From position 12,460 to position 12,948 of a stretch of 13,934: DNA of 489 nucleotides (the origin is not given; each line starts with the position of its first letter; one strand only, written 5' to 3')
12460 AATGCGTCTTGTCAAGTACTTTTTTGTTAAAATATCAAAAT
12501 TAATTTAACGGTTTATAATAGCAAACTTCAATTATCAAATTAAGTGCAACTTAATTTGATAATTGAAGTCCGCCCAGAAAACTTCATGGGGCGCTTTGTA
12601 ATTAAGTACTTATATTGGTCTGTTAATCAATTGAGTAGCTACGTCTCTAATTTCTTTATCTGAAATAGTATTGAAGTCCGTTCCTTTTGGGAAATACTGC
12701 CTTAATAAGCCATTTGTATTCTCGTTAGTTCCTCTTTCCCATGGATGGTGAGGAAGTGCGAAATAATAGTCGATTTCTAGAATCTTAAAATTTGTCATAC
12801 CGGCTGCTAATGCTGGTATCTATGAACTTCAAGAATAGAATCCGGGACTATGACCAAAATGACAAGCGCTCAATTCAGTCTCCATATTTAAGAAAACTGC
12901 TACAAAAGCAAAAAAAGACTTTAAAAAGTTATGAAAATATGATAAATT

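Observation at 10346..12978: IS-scarred accessory island between a truncated nudix gene and pepA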

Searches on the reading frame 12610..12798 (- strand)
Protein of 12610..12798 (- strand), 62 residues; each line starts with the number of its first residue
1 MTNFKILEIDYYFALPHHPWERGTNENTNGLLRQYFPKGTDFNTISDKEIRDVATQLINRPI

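Call 8: search_protein_families(library=pfam, proteins=[window:12613-12798:-], max_evalue=0.01)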
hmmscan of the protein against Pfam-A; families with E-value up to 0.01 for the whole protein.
window:12613-12798:- (62 aa): 0 families

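Call 10: search_protein_families(library=ncbifam, proteins=[window:12613-12798:-], max_evalue=0.01)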
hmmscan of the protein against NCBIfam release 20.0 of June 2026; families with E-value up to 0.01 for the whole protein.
window:12613-12798:- (62 aa): 1 family
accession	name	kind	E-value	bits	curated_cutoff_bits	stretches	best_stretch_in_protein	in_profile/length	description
NF033563.0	transpos_IS30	equivalog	2.3e-23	83.3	80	1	6-61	210-265/267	IS30 family transposase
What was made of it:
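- Checked: IS30 fragment: 12610-12798 (-) matches NCBIfam IS30 at 2.3e-23, profile 210-265 of 267 (call 10).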

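Call 26: find_homologous_proteins(query=window:12610-12798:-, max_evalue=0.001)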
Query window:12610-12798:- (62 aa): 3550 proteins with E <= 0.001 among 3597 candidates; the best 120 are listed.
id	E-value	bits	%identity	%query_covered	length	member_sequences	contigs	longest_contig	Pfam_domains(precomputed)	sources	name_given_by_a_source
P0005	9.9e-21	91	98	71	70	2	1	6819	-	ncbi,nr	ncbi:MAG: IS30 family transposase, partial [Fusobacteria bacterium]|nr:IS30 family transposase [Fuso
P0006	2.7e-17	80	69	89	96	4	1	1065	-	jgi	-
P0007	4.0e-17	79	65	82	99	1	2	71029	-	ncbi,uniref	ncbi:transposase, partial [Bifidobacterium pseudocatenulatum]|uniref:transposase n=1 Tax=Bifidobacte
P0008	4.0e-17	79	58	97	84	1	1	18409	-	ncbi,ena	-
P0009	4.2e-17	79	65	92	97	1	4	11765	-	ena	-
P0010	4.5e-17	79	60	92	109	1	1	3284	-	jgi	-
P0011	5.1e-17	79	65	82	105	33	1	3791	-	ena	-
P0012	7.9e-17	78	66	98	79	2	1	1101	-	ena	-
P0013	8.0e-17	78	56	98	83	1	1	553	-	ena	-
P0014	1.1e-16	78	67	98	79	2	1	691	-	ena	-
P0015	1.2e-16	78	67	87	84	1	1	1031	-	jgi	jgi:IS30 family transposase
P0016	1.3e-16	78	70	85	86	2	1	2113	-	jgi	-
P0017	1.3e-16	78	67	89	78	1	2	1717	-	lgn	-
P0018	1.4e-16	78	70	81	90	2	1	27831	-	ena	-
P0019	1.5e-16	77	67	92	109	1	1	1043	-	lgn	-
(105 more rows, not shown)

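Call 29: find_encoding_contigs(protein=P0005, flank=10000, max_places=10)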
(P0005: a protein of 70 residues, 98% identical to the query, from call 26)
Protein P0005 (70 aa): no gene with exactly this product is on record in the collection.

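Call 61: list_cluster_members(proteins=[P0005, P0001, P0003])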
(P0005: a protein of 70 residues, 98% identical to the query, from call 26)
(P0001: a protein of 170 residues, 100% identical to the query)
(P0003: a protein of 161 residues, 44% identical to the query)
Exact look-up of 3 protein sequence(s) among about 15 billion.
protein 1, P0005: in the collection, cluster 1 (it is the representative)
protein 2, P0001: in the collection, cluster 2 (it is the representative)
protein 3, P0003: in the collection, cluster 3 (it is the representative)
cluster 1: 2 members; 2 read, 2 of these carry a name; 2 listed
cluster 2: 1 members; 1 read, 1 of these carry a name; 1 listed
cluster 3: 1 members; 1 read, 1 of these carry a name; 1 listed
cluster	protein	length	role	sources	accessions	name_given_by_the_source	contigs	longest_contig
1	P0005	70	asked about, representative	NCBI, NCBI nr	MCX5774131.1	MAG: IS30 family transposase, partial [Fusobacteria bacterium] | IS30 family transposase [Fusobacteriota bacterium]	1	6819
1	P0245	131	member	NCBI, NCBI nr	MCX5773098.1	MAG: IS30 family transposase, partial [Fusobacteria bacterium] | IS30 family transposase [Fusobacteriota bacterium]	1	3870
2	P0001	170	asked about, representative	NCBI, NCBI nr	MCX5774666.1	MAG: hypothetical protein NTX05_08735 [Fusobacteria bacterium] | hypothetical protein [Fusobacteriota bacterium]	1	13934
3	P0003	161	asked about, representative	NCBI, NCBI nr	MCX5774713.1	MAG: hypothetical protein NTX05_08995 [Fusobacteria bacterium] | hypothetical protein [Fusobacteriota bacterium]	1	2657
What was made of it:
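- IS30 is multi-copy in this genome (call 61).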

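Call 73: search_dna_similar(query=P0245, collection=plasmids, mode=protein, max_rows=15)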
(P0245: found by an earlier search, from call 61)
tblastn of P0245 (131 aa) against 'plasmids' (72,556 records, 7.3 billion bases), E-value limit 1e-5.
The search stops at 5000 records and this limit was reached: more records match than are counted here, and every count below describes the 5000 best-scoring records only.
Records with a match: at least 5000; places in all: 10354; records where one place covers at least 80% of the query: 3733.
Best place of each record, by identity: 60-80% 6; <60% 4994.
By first word of the organism name: Escherichia 1255; Enterococcus 899; Klebsiella 378; Piscirickettsia 316; Acinetobacter 313; Lactiplantibacillus 189; Citrobacter 171; Pseudomonas 145; Enterobacter 139; Salmonella 129; and 152 more.
By predicted mobility (MOB-suite, as given by PLSDB): conjugative 2235; non-mobilizable 1507; mobilizable 1258.
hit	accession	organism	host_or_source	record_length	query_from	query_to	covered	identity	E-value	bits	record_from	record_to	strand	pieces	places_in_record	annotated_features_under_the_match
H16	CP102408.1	Fusobacteria bacterium ZRK30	pure culture,cold seep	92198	16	126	85%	58.0%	1e-33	130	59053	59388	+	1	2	IS30 family transposase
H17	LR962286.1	Enterococcus faecalis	-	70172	1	131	100%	47.3%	3e-27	112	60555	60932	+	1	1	none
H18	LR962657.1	Enterococcus faecalis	-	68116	1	131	100%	46.6%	1e-27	112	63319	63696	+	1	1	record has no annotation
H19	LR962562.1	Enterococcus faecalis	-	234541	1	131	100%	46.6%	1e-27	112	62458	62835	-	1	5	record has no annotation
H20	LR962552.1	Enterococcus faecalis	-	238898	1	131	100%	46.6%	1e-27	112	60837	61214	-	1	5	record has no annotation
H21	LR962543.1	Enterococcus faecalis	-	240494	1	131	100%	46.6%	1e-27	112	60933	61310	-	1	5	record has no annotation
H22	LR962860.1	Enterococcus faecalis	-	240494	1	131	100%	46.6%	1e-27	112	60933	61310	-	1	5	record has no annotation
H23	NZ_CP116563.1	Enterococcus faecalis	Bos taurus,whole organism,fecal sample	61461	1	131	100%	46.6%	1e-27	112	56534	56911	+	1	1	IS30 family transposase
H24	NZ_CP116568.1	Enterococcus faecalis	Bos taurus,whole organism,fecal sample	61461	1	131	100%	46.6%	1e-27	112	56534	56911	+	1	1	IS30 family transposase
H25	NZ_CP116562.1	Enterococcus faecalis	Bos taurus,whole organism,fecal sample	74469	1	131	100%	46.6%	1e-27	112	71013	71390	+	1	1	IS30 family transposase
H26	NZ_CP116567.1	Enterococcus faecalis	Bos taurus,whole organism,fecal sample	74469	1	131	100%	46.6%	1e-27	112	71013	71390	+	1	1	IS30 family transposase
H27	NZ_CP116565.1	Enterococcus faecalis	Bos taurus,whole organism,fecal sample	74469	1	131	100%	46.6%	1e-27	112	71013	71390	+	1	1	IS30 family transposase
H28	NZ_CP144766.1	Enterococcus faecalis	-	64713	1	131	100%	46.6%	1e-27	112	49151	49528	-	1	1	IS30 family transposase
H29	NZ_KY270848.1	Enterococcus faecalis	Blue Whale fecal material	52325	1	131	100%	46.6%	3e-27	112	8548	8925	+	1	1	IS30 family transposase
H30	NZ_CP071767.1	Acinetobacter towneri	porcine,cell culture,feces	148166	3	129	97%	47.7%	1e-29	118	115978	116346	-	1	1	IS30 family transposase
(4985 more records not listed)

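Call 74: get_annotated_region(hit=H16, flank=1500)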
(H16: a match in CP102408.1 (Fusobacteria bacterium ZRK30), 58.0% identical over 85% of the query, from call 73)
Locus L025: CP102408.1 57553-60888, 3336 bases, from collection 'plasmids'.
description: Fusobacteria bacterium ZRK30 plasmid pZRK30-3, complete sequence
organism: Fusobacteria bacterium ZRK30 (NCBI taxid 2970471)
taxonomy: Bacteria; Fusobacteriota; ; ; ; ; Fusobacteria bacterium ZRK30
host: -; source: pure culture,cold seep; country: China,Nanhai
typing (MOB-suite, as given by PLSDB): non-mobilizable
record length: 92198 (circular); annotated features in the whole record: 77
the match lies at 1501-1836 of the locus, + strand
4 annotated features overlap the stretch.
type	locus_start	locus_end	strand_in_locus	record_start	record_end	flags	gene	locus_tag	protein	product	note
CDS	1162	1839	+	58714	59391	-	-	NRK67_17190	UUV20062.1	IS30 family transposase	-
CDS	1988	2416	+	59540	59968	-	-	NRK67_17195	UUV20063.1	hypothetical protein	-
CDS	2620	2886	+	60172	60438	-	-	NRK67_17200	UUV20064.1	type II toxin-antitoxin system Phd/YefM family antitoxin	-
CDS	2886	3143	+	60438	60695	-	-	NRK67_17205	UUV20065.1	Txe/YoeB family addiction module toxin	-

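Call 86: find_encoding_contigs(protein=window:12610-12798:-, flank=5000, max_places=6)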
Protein window:12610-12798:- (62 aa): no gene with exactly this product is on record in the collection.
